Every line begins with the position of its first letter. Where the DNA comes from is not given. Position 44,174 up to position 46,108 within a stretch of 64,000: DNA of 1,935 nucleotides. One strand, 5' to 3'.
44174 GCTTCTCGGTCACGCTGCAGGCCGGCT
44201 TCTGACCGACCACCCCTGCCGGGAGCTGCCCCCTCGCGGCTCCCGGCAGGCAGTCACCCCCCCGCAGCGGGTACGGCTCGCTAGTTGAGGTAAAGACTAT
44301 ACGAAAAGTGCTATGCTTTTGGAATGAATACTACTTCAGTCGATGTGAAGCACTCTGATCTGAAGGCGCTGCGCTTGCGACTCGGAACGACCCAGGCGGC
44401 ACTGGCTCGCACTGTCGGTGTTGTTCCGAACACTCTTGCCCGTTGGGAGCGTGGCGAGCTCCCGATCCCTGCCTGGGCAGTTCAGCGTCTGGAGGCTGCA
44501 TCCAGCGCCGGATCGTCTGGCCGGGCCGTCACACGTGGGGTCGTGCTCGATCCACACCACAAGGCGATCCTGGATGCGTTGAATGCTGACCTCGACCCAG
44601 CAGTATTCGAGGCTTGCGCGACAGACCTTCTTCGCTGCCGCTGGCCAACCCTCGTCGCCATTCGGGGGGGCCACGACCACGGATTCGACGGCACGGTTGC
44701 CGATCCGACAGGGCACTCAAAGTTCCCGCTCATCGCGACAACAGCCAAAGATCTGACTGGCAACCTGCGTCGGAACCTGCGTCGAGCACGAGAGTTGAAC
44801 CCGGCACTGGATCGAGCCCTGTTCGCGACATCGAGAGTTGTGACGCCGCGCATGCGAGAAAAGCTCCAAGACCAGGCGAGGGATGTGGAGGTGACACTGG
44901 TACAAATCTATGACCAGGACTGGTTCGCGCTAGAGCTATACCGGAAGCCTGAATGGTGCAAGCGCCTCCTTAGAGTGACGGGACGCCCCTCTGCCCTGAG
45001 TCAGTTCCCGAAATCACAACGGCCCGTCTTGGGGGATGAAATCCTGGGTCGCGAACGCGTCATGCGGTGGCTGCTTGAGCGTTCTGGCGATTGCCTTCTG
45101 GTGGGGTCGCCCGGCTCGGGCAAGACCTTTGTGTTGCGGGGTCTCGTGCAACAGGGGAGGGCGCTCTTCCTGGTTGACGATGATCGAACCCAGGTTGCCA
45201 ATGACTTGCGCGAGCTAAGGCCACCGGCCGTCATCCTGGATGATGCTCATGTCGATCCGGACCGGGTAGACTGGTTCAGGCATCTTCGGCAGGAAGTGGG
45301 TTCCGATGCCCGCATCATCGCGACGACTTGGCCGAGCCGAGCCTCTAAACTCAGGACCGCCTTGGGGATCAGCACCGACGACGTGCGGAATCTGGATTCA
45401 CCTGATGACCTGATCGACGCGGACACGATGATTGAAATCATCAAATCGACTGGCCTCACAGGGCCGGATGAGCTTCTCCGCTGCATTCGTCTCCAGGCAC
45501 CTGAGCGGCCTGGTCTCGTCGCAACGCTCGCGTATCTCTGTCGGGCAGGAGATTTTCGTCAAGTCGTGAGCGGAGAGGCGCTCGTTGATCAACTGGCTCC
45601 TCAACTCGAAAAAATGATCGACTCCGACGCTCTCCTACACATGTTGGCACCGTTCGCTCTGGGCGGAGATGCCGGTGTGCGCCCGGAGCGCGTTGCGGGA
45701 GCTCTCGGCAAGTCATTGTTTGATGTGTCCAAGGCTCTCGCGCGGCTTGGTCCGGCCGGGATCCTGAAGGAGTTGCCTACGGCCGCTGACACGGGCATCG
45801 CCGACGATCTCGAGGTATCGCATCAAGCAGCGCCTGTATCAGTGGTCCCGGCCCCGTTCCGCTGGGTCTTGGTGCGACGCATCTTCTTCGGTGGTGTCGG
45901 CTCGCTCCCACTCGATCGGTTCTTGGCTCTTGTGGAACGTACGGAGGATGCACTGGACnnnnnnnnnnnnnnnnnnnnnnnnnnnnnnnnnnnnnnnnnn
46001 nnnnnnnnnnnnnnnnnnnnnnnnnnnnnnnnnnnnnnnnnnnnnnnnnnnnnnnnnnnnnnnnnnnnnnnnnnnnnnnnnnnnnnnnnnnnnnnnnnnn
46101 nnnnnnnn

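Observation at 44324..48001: Lower-GC 1225-aa HTH, Mrr-like nuclease, P-loop NTPase and helical-sensor protein convergent to the BREX-like operon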

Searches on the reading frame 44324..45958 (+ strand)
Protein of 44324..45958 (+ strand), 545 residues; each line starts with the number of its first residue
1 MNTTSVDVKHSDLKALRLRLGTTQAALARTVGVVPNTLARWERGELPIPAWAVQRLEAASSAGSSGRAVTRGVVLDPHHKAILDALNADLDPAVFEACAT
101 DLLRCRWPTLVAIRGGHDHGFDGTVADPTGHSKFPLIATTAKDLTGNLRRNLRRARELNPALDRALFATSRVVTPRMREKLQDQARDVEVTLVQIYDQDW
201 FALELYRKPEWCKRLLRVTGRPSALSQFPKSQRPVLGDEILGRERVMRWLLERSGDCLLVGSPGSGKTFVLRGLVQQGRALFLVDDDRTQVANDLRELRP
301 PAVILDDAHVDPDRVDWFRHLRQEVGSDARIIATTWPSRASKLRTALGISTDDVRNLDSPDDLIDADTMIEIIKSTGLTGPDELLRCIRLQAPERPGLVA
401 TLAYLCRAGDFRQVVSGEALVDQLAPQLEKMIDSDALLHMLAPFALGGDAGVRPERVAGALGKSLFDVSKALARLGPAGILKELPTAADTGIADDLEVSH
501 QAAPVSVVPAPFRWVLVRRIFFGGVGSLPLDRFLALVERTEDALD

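Call 26: predict_structure(alignment_id=A2)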
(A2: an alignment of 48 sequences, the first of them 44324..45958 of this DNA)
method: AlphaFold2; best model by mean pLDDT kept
length: 545 residues; sequences in the alignment: 48
mean_pLDDT: 77.9   pTM: 0.69
mean pLDDT of the five models: 77.9, 77.0, 76.4, 72.8, 68.9
residues with pLDDT >= 90: 114; 70-90: 311; 50-70: 68; < 50: 52
segments of 3 or more residues with pLDDT < 50: 1-6, 63-74, 114-121, 232-239, 431-435, 488-499
pLDDT, mean of each block of 10 residues (from residue 1): 50 70 73 87 87 79 36 59 85 86 74 47 56 78 89 81 85 79 87 79 80 85 74 45 84 94 85 82 88 91 93 92 95 94 93 92 79 64 69 77 73 74 62 62 91 92 88 83 69 41 87 87 80 88 85
secondary structure, 60 per line:
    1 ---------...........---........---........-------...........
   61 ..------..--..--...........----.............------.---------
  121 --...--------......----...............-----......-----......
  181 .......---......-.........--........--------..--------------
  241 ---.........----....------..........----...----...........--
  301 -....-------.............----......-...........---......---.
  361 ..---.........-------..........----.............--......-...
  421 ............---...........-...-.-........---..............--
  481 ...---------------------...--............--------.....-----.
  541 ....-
elements in order: H10-20 H24-31 H35-42 H50-62 H77-87 H92-104 E123-125 E134-139 H144-158 E164-169 H175-187 E191-196 H198-206 H209-216 H244-252 E257-260 H267-276 E281-283 H288-298 E302-305 H313-325 E330-335 H337-347 E354-356 H366-374 H382-391 H396-408 H411-416 H418-432 H436-446 H454-461 H465-478 E481-483 E505-507 H510-521 H530-534 H540-544

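Call 29: fold_search(model_id=the predicted structure, library=pdb)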
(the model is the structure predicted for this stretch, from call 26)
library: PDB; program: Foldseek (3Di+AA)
matches with E <= 10: 1343; with E <= 0.001: 18
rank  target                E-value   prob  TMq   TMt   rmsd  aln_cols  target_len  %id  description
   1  8dgf_A                2.2e-07  1.00  0.30  0.13  24.9       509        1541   14  Avs4 bound to phage PhiV-1 portal (released 2022-08-03)
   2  8dgf_B                2.5e-07  1.00  0.29  0.13  26.1       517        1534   14  Avs4 bound to phage PhiV-1 portal (released 2022-08-03)
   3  9ria_B                2.6e-06  1.00  0.32  0.23  16.5       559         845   13  Cryo-EM structure of tomato NRC3-AVRcap1b complex (released 2025-07-23)
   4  9ria_C                7.3e-06  1.00  0.32  0.22  16.4       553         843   13  Cryo-EM structure of tomato NRC3-AVRcap1b complex (released 2025-07-23)
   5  9ri9_B                2.9e-05  1.00  0.32  0.22  12.2       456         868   15  Cryo-EM structure of the tomato NRC3 hexameric resistosome (released 2025-07-23)
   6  8y6p                  1.4e-04  1.00  0.24  0.12  14.4       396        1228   13  Structure of the auto-inhibited Dark monomer (released 2024-04-10)
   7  9jap_A                1.5e-04  1.00  0.27  0.19  20.3       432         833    9  Helical structure of EfAvs5(SIR2-STAND) (released 2025-03-19)
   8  8bv0_A                1.9e-04  1.00  0.26  0.37  13.6       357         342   14  Binary complex between the NB-ARC domain from the Tomato immune receptor NRC1 and the SPRY domain-containing effector  (released 2022-12-21)
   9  2qen                  2.0e-04  1.00  0.30  0.42   8.0       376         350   16  The walker-type atpase paby2304 of pyrococcus abyssi (released 2008-07-01)
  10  7tib_D                2.3e-04  1.00  0.23  0.34  11.4       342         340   15  Structure of the yeast clamp loader (Replication Factor C RFC) bound to the open sliding clamp (Proliferating Cell Nuc (released 2022-02-16)
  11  1z6t_B                3.8e-04  1.00  0.24  0.22  12.4       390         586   13  Structure of the apoptotic protease-activating factor 1 bound to ADP (released 2005-04-19)
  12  8xuo_A                3.9e-04  1.00  0.24  0.19  14.5       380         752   13  Cryo-EM structure of tomato NRC2 dimer (released 2024-05-22)
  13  8tw7_2                5.0e-04  1.00  0.23  0.34  11.8       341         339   15  Cryo-EM structure of S. cerevisiae Ctf18-RFC-PCNA complex in Apo state conformation I (released 2024-09-04)
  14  1z6t_A                5.0e-04  0.99  0.26  0.25  14.3       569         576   10  Structure of the apoptotic protease-activating factor 1 bound to ADP (released 2005-04-19)
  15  3pfi_A                6.4e-04  1.00  0.26  0.40   9.4       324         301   13  2.7 Angstrom resolution crystal structure of a probable holliday junction DNA helicase (ruvB) from Campylobacter jejun (released 2010-11-10)
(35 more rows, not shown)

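Call 57: search_protein_representatives(alignment_id=A2)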
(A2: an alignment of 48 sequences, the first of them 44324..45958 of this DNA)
Query: 48 sequences, 1190 profile positions. Proteins with E-value up to 0.001 (for the whole library): 7923; up to 1e-10: 1803; up to 1e-30: 1153. The best 150 are listed.
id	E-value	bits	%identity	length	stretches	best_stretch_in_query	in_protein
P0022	0.0e+00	1797.5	-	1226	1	12-1189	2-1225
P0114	0.0e+00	1771.0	-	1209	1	3-1189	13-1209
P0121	0.0e+00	1717.3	-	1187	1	1-1189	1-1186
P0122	0.0e+00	1598.7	-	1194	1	1-1188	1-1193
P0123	0.0e+00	1566.3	-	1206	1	1-1189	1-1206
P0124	0.0e+00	1399.8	-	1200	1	1-1189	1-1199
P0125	0.0e+00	1384.2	-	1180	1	1-1189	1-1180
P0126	0.0e+00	1367.0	-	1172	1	1-1186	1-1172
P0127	0.0e+00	1359.7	-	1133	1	65-1188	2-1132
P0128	0.0e+00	1315.9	-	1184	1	1-1188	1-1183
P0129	0.0e+00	1297.4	-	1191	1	1-1189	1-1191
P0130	0.0e+00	1286.4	-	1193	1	1-1186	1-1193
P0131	0.0e+00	1268.1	-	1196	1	4-1187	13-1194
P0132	0.0e+00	1202.6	-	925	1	1-902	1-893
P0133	0.0e+00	1162.6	-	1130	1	68-1188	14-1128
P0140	0.0e+00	1075.5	-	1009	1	207-1188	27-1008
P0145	0.0e+00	1014.6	-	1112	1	69-1189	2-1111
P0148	9.8e-298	1007.0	-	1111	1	69-1189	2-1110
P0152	6.3e-296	1001.0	-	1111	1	71-1189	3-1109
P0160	3.1e-291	985.4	-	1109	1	70-1188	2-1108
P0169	2.0e-285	966.2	-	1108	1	68-1189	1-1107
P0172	4.5e-283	958.4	-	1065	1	117-1189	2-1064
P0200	7.1e-272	921.3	-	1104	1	69-1189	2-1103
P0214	1.7e-265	900.2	-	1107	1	71-1188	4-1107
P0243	2.7e-256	869.7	-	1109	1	68-1189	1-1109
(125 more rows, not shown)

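Call 58: list_cluster_members(proteins=[P0145, P0148, P0152, P0160, P0169, P0200, P0214, P0243, P0127, P0133])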
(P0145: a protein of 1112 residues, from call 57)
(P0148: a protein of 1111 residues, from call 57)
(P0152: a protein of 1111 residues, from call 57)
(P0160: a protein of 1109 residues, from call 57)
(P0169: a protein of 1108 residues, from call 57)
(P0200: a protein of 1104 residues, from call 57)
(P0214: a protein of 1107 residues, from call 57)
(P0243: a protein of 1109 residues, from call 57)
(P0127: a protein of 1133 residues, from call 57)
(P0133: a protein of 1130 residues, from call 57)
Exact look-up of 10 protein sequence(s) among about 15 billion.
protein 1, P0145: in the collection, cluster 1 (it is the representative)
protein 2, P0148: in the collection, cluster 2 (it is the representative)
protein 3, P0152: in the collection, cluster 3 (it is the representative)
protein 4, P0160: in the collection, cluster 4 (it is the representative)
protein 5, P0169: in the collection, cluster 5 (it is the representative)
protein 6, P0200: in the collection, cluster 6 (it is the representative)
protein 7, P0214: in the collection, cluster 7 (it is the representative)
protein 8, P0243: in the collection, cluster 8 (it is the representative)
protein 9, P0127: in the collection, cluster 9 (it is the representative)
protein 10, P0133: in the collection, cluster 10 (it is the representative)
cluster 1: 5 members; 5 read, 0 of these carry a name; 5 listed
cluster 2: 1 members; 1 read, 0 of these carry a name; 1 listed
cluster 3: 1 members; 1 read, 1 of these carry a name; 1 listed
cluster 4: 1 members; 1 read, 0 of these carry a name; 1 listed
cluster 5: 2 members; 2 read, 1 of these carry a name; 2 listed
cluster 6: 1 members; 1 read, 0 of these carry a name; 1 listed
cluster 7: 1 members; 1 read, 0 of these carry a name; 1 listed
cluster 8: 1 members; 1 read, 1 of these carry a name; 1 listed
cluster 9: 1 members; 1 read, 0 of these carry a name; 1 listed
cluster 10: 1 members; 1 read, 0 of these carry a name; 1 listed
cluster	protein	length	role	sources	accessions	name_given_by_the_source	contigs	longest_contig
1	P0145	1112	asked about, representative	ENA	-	-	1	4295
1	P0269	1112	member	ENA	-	-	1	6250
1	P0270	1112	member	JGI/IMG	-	-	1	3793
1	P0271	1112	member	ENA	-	-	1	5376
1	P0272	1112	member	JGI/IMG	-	-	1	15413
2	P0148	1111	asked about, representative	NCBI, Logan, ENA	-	-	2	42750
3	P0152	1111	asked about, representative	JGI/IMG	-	hypothetical protein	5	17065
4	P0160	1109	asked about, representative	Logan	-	-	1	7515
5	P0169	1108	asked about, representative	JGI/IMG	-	hypothetical protein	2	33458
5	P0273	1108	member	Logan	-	-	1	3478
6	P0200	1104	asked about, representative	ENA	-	-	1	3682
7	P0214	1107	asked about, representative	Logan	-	-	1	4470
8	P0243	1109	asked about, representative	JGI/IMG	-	hypothetical protein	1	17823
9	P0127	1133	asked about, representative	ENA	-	-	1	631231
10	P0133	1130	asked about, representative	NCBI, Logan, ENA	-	-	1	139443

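Call 59: search_protein_families(library=padloc, proteins=[P0145, P0148, P0160, P0200, P0243, P0127, P0133, P0140, P0172], max_evalue=0.01)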
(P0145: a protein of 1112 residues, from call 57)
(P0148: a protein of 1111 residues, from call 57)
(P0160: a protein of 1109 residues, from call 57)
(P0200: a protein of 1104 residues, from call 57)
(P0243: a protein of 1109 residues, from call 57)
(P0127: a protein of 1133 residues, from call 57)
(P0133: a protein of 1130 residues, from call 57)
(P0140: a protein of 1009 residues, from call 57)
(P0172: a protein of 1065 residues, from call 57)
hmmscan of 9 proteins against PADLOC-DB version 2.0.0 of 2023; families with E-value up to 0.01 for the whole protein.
P0145 (1112 aa): 2 families
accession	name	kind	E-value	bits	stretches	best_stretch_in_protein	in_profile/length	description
PDLC02416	Aga_REase-TIR-PNTD1-PNTD2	-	3.2e-05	20.8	1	18-115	8-105/572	Class I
PDLC02400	Aga_TIR-PNTD1-PNTD2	-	0.00053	16.4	1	17-110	7-102/639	Class I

P0148 (1111 aa): 1 family
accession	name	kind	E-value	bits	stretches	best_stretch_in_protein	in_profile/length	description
PDLC04140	mad8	-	0.0047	14.5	0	185-253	31-75/314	mads_8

P0160 (1109 aa): 0 families

P0200 (1104 aa): 0 families

P0243 (1109 aa): 0 families

P0127 (1133 aa): 3 families
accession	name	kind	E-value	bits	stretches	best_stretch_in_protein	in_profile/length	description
PDLC02416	Aga_REase-TIR-PNTD1-PNTD2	-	6.8e-05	19.7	1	22-138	8-125/572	Class I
PDLC02118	Cas7_IIIh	-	0.0063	14.2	0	844-1117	10-106/245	-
PDLC04140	mad8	-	0.0086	13.6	0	188-245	30-70/314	mads_8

P0133 (1130 aa): 0 families

P0140 (1009 aa): 1 family
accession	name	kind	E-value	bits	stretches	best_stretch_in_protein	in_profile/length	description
PDLC04140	mad8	-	0.0017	16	1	66-93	24-51/314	mads_8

P0172 (1065 aa): 1 family
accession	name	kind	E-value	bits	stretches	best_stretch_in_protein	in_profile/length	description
PDLC04140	mad8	-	0.0075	13.8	0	138-196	32-70/314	mads_8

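Call 60: find_encoding_contigs(protein=P0127, flank=8000, max_places=2)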
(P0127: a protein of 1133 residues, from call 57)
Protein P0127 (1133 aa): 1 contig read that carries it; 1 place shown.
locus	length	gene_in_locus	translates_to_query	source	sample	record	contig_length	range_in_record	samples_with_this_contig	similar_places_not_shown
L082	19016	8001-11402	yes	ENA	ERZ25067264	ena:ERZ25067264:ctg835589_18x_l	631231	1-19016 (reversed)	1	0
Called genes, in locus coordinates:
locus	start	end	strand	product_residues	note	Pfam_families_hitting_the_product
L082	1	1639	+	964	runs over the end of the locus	PF06634:DUF1156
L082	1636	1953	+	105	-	PF01909:NTP_transf_2, PF18765:Polbeta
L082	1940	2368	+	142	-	PF05168:HEPN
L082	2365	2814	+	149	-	PF08861:DUF1828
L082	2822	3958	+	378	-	PF02463:SMC_N (weak), PF13175:AAA_15, PF13476:AAA_23, PF13555:AAA_29 (weak), PF13304:AAA_21, PF13175:AAA_15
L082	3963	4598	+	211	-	PF11536:DUF3226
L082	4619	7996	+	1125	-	PF18731:HEPN_Swt1, PF04465:DUF499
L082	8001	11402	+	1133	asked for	-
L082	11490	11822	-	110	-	PF07883:Cupin_2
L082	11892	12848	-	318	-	PF01408:GFO_IDH_MocA, PF22725:GFO_IDH_MocA_C3, PF02894:GFO_IDH_MocA_C (weak)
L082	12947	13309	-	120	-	PF05635:23S_rRNA_IVP, PF22296:bAvd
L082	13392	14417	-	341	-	PF01073:3Beta_HSD, PF01370:Epimerase, PF04321:RmlD_sub_bind, PF05368:NmrA, PF07993:NAD_binding_4 (faint), PF13460:NAD_binding_10, PF16363:GDP_Man_Dehyd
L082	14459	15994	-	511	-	PF02775:TPP_enzyme_C, PF00571:CBS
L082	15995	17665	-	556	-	PF01558:POR, PF01855:POR_N, PF17147:PFOR_II (weak)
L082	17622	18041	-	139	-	-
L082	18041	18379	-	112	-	PF00571:CBS (faint)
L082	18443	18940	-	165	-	PF01872:RibD_C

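Call 61: find_encoding_contigs(protein=P0148, flank=8000, max_places=2)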
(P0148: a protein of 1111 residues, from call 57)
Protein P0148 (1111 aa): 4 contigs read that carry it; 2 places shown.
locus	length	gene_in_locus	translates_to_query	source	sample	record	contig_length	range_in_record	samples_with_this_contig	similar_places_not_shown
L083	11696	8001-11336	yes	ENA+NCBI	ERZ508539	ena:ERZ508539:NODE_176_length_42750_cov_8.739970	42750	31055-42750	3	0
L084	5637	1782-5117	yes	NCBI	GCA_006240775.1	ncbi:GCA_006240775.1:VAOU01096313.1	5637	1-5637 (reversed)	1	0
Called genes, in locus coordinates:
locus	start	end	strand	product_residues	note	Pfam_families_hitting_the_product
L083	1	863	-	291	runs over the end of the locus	PF05762:VWA_CoxE (weak), PF01882:DUF58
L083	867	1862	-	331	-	PF20030:bpMoxR, PF00004:AAA (weak), PF07726:AAA_3, PF07728:AAA_5, PF17863:AAA_lid_2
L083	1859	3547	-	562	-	-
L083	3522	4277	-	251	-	-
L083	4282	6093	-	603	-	-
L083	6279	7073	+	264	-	PF01026:TatD_DNase, PF04909:Amidohydro_2 (faint)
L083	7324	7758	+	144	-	-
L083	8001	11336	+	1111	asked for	PF20720:nSTAND3 (faint)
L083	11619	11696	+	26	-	?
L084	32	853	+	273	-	PF01026:TatD_DNase, PF04909:Amidohydro_2 (faint)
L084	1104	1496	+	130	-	-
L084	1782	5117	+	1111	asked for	PF20720:nSTAND3 (faint)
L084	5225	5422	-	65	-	-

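Call 62: find_encoding_contigs(protein=P0169, flank=8000, max_places=2)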
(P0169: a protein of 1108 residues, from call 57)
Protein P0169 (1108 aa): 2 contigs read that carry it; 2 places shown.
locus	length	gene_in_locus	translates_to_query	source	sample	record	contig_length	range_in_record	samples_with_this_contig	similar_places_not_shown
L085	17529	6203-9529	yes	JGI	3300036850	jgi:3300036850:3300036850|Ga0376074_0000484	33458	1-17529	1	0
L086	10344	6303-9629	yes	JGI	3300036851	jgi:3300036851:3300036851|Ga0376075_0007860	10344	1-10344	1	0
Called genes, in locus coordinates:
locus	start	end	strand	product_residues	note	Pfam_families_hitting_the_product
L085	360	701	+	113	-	PF21983:NikA-like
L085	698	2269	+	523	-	PF03432:Relaxase, PF22863:TraI_middle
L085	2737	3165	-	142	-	-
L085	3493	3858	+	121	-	PF13473:Cupredoxin_1 (weak), PF00127:Copper-bind (faint)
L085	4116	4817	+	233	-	PF08808:RES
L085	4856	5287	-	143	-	-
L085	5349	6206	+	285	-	PF11185:DUF2971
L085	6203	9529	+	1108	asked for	-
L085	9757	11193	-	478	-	PF00270:DEAD, PF04851:ResIII (weak), PF00271:Helicase_C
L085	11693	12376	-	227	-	-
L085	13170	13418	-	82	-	-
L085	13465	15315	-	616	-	PF00009:GTP_EFTU, PF22042:EF-G_D2 (faint), PF03144:GTP_EFTU_D2, PF00679:EFG_C, PF21018:BipA_C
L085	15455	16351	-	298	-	PF01545:Cation_efflux, PF16916:ZT_dimer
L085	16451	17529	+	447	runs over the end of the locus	PF01595:CNNM, PF00571:CBS (weak), PF03471:CorC_HlyC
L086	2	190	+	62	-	?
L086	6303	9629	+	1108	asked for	-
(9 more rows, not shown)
